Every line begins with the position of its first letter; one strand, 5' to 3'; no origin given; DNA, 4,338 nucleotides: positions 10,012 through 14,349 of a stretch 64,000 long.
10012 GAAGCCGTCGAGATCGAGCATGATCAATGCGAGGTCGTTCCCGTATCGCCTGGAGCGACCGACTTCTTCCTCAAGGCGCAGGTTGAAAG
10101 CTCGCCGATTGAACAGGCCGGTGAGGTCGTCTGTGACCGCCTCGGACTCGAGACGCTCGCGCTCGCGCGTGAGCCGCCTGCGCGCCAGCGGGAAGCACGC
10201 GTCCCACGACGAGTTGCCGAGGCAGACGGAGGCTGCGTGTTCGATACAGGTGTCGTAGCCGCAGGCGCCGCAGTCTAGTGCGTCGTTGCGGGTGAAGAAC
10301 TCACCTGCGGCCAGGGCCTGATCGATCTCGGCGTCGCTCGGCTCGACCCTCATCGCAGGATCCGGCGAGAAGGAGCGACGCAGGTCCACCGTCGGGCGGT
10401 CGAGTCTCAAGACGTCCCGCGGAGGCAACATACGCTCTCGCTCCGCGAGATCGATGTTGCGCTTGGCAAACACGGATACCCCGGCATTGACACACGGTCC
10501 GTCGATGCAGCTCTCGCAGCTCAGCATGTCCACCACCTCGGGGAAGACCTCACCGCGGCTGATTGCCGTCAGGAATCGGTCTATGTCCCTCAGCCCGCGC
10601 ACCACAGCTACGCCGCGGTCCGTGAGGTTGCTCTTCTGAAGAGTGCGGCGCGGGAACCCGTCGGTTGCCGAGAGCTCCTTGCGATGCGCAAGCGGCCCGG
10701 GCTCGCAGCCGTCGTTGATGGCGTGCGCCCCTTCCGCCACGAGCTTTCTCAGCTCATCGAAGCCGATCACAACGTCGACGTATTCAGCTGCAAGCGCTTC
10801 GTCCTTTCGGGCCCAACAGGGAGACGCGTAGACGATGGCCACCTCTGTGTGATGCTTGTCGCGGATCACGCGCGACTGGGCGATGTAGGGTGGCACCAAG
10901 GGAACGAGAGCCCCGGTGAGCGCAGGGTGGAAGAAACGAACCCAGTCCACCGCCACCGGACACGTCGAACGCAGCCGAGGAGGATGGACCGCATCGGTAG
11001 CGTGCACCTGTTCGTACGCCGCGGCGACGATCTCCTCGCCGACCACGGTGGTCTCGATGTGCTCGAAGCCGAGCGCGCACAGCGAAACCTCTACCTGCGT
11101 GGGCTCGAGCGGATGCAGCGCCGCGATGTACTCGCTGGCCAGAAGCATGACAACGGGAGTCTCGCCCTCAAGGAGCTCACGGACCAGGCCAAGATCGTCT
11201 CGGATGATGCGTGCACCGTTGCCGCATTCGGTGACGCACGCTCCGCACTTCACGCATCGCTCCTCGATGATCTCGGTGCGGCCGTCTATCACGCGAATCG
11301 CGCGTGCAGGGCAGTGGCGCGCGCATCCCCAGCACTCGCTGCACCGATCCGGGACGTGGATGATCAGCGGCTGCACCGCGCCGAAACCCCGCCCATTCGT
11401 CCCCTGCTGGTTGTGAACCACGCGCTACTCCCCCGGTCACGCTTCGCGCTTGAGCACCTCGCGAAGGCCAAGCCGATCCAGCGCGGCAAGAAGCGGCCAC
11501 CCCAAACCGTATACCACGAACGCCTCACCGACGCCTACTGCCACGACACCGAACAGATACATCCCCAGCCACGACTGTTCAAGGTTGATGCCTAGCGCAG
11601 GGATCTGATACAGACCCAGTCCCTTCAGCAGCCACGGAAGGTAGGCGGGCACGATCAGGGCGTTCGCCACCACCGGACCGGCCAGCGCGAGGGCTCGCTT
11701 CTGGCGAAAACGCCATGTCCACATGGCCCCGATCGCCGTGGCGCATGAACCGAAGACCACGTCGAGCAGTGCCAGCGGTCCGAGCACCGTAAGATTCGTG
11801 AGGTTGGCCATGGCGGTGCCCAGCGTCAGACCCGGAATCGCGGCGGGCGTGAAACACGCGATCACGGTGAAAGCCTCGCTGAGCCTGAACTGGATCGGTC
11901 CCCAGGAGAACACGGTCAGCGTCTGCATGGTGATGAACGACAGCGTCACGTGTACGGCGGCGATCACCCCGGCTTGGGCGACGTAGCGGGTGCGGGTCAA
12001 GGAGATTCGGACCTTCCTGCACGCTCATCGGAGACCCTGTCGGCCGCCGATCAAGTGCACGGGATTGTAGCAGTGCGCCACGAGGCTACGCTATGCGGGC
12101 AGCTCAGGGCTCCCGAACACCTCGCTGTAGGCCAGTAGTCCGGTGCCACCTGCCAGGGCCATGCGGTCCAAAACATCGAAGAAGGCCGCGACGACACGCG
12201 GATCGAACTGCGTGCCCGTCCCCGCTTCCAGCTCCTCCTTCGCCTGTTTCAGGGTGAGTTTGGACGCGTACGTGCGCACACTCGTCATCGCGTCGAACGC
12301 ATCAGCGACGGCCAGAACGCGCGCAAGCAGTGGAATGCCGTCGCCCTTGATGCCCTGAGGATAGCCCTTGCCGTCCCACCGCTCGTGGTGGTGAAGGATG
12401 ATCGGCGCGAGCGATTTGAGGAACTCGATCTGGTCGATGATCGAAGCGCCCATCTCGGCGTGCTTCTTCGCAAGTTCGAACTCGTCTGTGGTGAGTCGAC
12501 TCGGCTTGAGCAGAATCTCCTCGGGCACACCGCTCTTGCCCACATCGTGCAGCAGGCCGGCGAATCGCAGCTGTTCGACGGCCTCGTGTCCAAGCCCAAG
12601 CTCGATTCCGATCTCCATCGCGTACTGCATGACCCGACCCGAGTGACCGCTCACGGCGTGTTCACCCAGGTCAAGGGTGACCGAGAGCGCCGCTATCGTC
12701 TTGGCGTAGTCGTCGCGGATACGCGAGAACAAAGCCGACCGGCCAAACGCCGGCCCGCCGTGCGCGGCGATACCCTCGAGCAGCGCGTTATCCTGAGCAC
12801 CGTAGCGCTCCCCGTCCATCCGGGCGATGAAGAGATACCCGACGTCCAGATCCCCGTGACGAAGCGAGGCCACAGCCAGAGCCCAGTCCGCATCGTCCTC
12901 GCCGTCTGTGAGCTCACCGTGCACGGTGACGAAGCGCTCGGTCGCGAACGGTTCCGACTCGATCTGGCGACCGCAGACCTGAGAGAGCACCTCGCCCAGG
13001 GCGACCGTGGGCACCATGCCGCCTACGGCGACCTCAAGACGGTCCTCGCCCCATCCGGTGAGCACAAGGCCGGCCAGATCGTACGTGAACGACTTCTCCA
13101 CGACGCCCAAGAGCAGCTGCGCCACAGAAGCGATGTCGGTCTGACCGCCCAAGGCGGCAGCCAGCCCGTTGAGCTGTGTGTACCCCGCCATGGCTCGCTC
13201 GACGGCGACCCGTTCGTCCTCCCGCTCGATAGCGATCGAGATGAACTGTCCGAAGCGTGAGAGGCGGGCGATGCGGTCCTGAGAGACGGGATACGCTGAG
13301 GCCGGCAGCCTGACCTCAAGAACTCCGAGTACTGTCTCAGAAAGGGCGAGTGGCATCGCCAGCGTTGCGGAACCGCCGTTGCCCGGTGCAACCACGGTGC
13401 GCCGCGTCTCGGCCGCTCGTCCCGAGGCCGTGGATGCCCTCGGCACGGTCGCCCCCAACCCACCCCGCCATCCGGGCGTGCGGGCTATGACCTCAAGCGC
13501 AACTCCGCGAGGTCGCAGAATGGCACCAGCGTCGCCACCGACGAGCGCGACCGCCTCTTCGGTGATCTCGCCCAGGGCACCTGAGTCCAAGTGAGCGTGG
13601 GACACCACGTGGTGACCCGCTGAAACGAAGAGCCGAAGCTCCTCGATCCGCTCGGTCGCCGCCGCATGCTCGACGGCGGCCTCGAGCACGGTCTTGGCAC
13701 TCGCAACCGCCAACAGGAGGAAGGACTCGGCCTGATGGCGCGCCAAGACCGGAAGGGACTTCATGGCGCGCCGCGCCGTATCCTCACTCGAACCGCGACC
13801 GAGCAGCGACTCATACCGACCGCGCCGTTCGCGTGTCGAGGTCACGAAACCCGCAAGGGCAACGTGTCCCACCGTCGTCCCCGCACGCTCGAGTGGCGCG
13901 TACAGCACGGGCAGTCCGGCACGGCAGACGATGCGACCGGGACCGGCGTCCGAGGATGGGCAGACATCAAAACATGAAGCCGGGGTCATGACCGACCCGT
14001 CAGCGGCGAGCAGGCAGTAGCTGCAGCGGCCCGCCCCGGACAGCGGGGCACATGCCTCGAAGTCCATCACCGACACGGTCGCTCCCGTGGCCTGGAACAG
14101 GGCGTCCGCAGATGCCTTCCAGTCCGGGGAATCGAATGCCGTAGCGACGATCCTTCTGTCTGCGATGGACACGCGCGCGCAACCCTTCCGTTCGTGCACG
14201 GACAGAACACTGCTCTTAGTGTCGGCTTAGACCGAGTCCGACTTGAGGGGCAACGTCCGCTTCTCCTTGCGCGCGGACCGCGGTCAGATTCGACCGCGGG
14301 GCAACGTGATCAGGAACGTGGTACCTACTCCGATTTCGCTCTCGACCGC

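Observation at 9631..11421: [FeFe]-hydrogenase-like Fe-S domain fused to a GGDEF output: candidate H2/redox-sensing diguanylate cyclase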

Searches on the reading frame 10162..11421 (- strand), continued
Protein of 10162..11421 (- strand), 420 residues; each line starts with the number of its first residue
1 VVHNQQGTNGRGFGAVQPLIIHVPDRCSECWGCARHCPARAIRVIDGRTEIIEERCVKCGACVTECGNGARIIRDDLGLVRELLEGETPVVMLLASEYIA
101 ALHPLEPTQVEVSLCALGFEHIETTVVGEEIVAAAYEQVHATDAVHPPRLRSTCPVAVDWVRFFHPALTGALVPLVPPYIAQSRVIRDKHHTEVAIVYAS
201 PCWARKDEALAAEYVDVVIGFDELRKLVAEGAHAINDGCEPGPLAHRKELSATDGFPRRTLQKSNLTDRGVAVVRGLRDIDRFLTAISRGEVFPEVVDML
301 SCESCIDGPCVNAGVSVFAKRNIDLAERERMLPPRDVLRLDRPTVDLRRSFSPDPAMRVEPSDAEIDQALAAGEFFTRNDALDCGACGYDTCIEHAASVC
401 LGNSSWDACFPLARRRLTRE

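Call 92: find_homologous_proteins(query=L086:2-1135:+, max_evalue=1e-20)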
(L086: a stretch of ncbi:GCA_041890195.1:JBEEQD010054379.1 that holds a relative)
Query L086:2-1135:+ (377 aa): 8000 proteins with E <= 1e-20 among 8000 candidates; the best 120 are listed.
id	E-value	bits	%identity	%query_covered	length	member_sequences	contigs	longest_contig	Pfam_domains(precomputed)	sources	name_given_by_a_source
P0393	1.9e-188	644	78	99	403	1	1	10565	PF18128.8,PF01926.30,PF00350.30,PF02421.25,PF00009.34,PF18133.8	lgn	-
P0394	1.8e-140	486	61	98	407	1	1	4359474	PF18128.8,PF01926.30,PF00350.30,PF02421.25,PF00009.34,PF18133.8,PF03193.23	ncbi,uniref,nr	ncbi:[FeFe] hydrogenase H-cluster maturation GTPase HydF [Anaeroselena agilis]|uniref:[FeFe] hydroge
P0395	1.1e-138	480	60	98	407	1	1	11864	PF18128.8,PF01926.30,PF00350.30,PF02421.25,PF00009.34,PF18133.8,PF03193.23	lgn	-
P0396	5.7e-138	478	58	99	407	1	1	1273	PF18128.8,PF01926.30,PF00350.30,PF02421.25,PF00009.34,PF18133.8,PF03193.23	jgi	-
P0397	8.1e-138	478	60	98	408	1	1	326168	PF18128.8,PF01926.30,PF00350.30,PF02421.25,PF00009.34,PF18133.8,PF03193.23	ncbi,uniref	ncbi:[FeFe] hydrogenase H-cluster maturation GTPase HydF [Dendrosporobacter sp. 1207_IL3150]|uniref:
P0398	1.2e-137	477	61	98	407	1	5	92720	PF18128.8,PF01926.30,PF00350.30,PF02421.25,PF00009.34,PF18133.8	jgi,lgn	jgi:[FeFe] hydrogenase H-cluster maturation GTPase HydF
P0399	1.4e-137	477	59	98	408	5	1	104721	PF18128.8,PF01926.30,PF00350.30,PF02421.25,PF00009.34,PF18133.8,PF03193.23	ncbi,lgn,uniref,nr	ncbi:[FeFe] hydrogenase H-cluster maturation GTPase HydF [Sporolituus thermophilus]|uniref:Iron-only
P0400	1.8e-137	476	59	99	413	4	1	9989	PF18128.8,PF01926.30,PF00350.30,PF02421.25,PF00009.34,PF18133.8,PF03193.23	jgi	-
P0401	3.0e-137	476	59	98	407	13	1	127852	PF18128.8,PF01926.30,PF00350.30,PF02421.25,PF00009.34,PF18133.8,PF03193.23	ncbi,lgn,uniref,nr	ncbi:[FeFe] hydrogenase H-cluster maturation GTPase HydF [Sporomusa sp. GT1]|uniref:[FeFe] hydrogena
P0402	3.7e-137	475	60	98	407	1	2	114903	PF18128.8,PF01926.30,PF00350.30,PF02421.25,PF00009.34,PF18133.8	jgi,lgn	jgi:[FeFe] hydrogenase H-cluster maturation GTPase HydF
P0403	4.3e-137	475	60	98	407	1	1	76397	PF18128.8,PF01926.30,PF00350.30,PF02421.25,PF00009.34,PF18133.8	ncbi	-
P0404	4.6e-137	475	59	99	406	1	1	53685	PF18128.8,PF01926.30,PF00350.30,PF02421.25,PF00009.34,PF18133.8,PF03193.23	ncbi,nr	ncbi:MAG: [FeFe] hydrogenase H-cluster maturation GTPase HydF [Firmicutes bacterium]|nr:[FeFe] hydro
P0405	6.3e-137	475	59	99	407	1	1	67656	PF18128.8,PF01926.30,PF00350.30,PF02421.25,PF00009.34,PF18133.8,PF03193.23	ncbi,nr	ncbi:MAG: [FeFe] hydrogenase H-cluster maturation GTPase HydF [Negativicutes bacterium]|nr:[FeFe] hy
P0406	8.0e-137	474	59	99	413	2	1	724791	PF18128.8,PF01926.30,PF00350.30,PF02421.25,PF00009.34,PF18133.8,PF03193.23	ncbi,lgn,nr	ncbi:MAG: [FeFe] hydrogenase H-cluster maturation GTPase HydF [Bacillota bacterium]|nr:[FeFe] hydrog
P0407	8.9e-137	474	60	98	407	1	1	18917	PF18128.8,PF01926.30,PF00350.30,PF02421.25,PF18133.8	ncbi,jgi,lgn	jgi:[FeFe] hydrogenase H-cluster maturation GTPase HydF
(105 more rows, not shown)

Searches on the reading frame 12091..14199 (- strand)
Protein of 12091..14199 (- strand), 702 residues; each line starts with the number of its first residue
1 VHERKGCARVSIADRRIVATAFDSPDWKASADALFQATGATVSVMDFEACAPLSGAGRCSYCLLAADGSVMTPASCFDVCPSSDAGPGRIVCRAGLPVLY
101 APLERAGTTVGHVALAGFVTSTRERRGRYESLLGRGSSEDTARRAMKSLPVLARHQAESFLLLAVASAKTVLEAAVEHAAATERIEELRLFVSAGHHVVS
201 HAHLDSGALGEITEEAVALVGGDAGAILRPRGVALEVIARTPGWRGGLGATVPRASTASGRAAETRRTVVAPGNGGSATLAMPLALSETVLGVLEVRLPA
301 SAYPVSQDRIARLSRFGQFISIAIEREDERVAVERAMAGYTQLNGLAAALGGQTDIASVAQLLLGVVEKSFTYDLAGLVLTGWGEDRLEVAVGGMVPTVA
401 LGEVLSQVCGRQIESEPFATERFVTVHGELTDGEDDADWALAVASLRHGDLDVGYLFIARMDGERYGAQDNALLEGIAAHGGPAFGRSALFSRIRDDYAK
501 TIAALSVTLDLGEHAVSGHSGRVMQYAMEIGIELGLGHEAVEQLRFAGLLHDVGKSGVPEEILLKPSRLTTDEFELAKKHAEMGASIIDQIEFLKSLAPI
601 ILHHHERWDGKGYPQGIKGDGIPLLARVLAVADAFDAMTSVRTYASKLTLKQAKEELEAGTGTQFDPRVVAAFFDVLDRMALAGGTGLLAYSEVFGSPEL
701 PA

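Call 21: search_protein_families(library=pfam, proteins=[window:12091-14199:-], max_evalue=0.00001)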
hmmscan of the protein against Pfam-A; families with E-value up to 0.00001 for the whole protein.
window:12091-14199:- (702 aa): 3 families
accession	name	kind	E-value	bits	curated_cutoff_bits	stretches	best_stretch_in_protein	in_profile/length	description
PF13487.12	HD_5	-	6.3e-40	137.1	27.2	1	513-669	11-170/170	HD domain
PF01966.28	HD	-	1.4e-24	87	22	1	517-638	2-116/116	HD domain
PF13492.12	GAF_3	-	1.1e-07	32.8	27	0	214-326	11-129/129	GAF domain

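Call 26: search_protein_families(library=ncbifam, proteins=[window:12091-14199:-], max_evalue=0.001)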
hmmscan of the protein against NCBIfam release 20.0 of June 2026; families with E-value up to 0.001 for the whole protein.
window:12091-14199:- (702 aa): 3 families
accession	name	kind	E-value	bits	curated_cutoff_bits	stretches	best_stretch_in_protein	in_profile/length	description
NF053512.1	nitric_RR_NosR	exception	1e-41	143.4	400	1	492-680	168-357/422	response regulator c-di-GMP phosphodiesterase, NosR family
TIGR00277.1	HDIG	domain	9.7e-08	31.8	27.6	1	516-606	5-83/84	HDIG domain-containing metalloprotein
TIGR01596.1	cas3_HD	equivalog_domain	6.8e-05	23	43.45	1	518-617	3-113/178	CRISPR-associated endonuclease Cas3''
